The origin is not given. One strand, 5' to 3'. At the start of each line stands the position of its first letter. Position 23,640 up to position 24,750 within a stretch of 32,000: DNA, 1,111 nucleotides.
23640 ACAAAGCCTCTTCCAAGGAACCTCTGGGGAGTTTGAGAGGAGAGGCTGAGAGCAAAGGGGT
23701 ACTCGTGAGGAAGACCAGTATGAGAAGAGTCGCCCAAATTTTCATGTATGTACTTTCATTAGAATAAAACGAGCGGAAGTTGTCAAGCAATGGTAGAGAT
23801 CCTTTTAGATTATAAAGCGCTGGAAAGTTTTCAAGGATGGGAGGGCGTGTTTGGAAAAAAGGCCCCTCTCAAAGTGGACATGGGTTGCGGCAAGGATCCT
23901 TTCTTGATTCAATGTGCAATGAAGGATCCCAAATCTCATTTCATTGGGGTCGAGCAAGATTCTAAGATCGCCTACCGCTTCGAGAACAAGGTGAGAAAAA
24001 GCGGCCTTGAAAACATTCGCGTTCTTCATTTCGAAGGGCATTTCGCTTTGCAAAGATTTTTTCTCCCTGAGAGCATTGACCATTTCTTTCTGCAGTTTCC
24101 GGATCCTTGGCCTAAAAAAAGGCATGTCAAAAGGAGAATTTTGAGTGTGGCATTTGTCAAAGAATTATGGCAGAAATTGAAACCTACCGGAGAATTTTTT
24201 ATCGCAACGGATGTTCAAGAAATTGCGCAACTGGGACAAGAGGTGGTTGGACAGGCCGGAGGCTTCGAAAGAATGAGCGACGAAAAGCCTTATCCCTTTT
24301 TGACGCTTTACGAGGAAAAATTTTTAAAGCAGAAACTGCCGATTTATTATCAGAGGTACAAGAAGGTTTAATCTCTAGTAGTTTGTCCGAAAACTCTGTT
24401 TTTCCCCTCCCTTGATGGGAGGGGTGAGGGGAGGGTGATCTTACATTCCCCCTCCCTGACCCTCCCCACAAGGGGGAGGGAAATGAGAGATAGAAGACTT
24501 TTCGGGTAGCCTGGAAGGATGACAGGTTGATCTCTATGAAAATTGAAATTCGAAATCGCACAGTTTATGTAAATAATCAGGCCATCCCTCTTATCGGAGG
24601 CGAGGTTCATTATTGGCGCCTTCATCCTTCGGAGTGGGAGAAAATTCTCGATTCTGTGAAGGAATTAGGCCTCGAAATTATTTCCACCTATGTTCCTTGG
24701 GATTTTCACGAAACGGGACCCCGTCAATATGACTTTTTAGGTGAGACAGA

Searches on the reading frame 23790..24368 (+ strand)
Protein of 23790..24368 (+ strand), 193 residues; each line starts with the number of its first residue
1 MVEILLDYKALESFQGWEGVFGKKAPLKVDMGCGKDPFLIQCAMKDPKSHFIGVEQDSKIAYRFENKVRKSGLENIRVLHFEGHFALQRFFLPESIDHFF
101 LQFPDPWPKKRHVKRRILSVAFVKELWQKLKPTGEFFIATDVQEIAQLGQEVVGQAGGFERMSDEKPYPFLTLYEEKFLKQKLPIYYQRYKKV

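Call 78: find_homologous_proteins(query=window:23790-24368:+, max_evalue=1e-20)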
Query window:23790-24368:+ (193 aa): 8 proteins with E <= 1e-20 among 97 candidates.
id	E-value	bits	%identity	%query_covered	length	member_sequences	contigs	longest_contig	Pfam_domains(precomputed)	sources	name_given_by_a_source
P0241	9.2e-127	439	100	100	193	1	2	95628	PF02390.24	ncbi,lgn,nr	ncbi:MAG: tRNA (guanosine(46)-N7)-methyltransferase TrmB [Chlamydiae bacterium]|nr:tRNA (guanosine(4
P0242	5.6e-68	247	56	99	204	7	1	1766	PF02390.24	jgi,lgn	jgi:tRNA (guanine-N7-)-methyltransferase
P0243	4.3e-64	234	55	98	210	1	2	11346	PF02390.24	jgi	jgi:tRNA (guanine-N7-)-methyltransferase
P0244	4.2e-63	231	55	98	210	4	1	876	PF02390.24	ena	-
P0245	3.2e-59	218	51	98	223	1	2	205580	PF02390.24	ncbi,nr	ncbi:MAG: tRNA (guanosine(46)-N7)-methyltransferase TrmB [Chlamydiae bacterium]|nr:tRNA (guanosine(4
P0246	1.9e-24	105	43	75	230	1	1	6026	PF02390.24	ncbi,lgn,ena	-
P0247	1.8e-23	102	42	79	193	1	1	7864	PF13649.13,PF02390.24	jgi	jgi:tRNA (guanine-N7-)-methyltransferase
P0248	3.4e-21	94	34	91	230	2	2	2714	PF02390.24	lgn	-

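Call 79: find_encoding_contigs(protein=P0245, flank=3000, max_places=2)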
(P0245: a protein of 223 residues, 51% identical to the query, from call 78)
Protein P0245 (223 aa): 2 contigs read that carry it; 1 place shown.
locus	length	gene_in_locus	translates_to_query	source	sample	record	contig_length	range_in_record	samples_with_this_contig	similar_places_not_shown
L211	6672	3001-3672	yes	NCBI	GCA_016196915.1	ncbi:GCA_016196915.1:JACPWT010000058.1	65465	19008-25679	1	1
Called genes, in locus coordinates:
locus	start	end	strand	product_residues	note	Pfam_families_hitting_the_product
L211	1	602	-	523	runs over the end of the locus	PF01642:MM_CoA_mutase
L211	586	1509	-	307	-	PF03308:MeaB, PF02492:cobW (faint)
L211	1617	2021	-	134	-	PF02310:B12-binding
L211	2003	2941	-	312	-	PF00515:TPR_1 (weak), PF07719:TPR_2 (faint)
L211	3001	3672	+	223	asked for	PF02390:Methyltransf_4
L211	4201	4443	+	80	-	-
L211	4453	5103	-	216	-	-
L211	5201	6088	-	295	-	PF01676:Metalloenzyme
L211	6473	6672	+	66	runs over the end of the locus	PF00313:CSD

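Call 80: find_encoding_contigs(protein=P0243, flank=3000, max_places=2)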
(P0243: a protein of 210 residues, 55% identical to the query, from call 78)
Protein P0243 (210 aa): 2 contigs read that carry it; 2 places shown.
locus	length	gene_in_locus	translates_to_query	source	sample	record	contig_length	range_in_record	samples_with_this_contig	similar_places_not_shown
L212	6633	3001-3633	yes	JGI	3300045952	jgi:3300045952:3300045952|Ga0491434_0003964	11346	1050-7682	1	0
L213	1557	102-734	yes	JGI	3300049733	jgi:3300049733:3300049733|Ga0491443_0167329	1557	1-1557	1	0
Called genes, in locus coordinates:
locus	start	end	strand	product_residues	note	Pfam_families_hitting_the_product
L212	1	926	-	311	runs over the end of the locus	PF03308:MeaB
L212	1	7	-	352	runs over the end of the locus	?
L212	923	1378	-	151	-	PF02310:B12-binding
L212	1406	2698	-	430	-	PF13414:TPR_11 (faint), PF13432:TPR_16 (faint), PF00515:TPR_1 (faint), PF07719:TPR_2 (faint), PF13424:TPR_12 (weak), PF13176:TPR_7 (faint), PF13428:TPR_14 (faint), PF14559:TPR_19 (faint)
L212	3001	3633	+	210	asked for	PF02390:Methyltransf_4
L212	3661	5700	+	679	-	PF01301:Glyco_hydro_35, PF02449:Glyco_hydro_42, PF22369:GLMA_2nd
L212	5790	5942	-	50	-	-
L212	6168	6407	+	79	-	-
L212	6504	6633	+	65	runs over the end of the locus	-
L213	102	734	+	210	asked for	PF02390:Methyltransf_4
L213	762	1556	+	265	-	?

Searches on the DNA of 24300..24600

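Call 33: search_rna_families(source=window, start=24300, end=24600, threshold=evalue, max_evalue=1)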
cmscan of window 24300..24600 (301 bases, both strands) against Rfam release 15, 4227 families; matches with E-value up to 1: 34.
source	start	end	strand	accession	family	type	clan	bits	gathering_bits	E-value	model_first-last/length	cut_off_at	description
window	24396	24487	+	RF03952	mir-3718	Gene; miRNA;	-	32.5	78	1.1e-05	1-92/92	no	mir-3718 microRNA precursor family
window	24397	24490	+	RF03329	mir-4743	Gene; miRNA;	-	31.6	72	4e-05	1-101/101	no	mir-4743 microRNA precursor family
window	24391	24491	+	RF03965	mir-8927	Gene; miRNA;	-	31.3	160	8.1e-05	1-145/145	no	mir-8927 microRNA precursor family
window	24402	24482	-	RF03952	mir-3718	Gene; miRNA;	-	30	78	6.3e-05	1-92/92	no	mir-3718 microRNA precursor family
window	24401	24483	-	RF01897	mir-188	Gene; miRNA;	-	29.3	72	0.00045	1-84/84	no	mir-188 microRNA precursor family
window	24408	24475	+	RF03261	mir-1759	Gene; miRNA;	-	26.7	58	0.0038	1-75/75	no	mir-1759 microRNA precursor family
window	24402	24481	+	RF01897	mir-188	Gene; miRNA;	-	26.1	72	0.0032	1-84/84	no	mir-188 microRNA precursor family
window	24393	24488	-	RF03329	mir-4743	Gene; miRNA;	-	25.8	72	0.0019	1-101/101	no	mir-4743 microRNA precursor family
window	24398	24484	+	RF02014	mir-1178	Gene; miRNA;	-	25.5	75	0.015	1-91/91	no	mir-1178 microRNA precursor family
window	24397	24485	+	RF03831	mir-627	Gene; miRNA;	-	25.3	86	0.0016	1-87/87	no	mir-627 microRNA precursor family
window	24403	24480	+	RF00707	mir-197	Gene; miRNA;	-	24.5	74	0.044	1-75/75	no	mir-197 microRNA precursor family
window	24414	24470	+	RF01022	mir-611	Gene; miRNA;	-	23.5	90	0.006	1-65/65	no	mir-611 microRNA precursor family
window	24417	24466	-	RF00942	mir-1224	Gene; miRNA;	-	22.9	105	0.063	1-86/86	no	mir-1224 microRNA precursor family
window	24414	24470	-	RF03964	mir-H1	Gene; miRNA;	-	22.9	97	0.13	1-85/85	no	mir-H1 microRNA precursor family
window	24409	24475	-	RF03340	mir-6511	Gene; miRNA;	-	22.8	87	0.11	1-67/67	no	mir-6511 microRNA precursor family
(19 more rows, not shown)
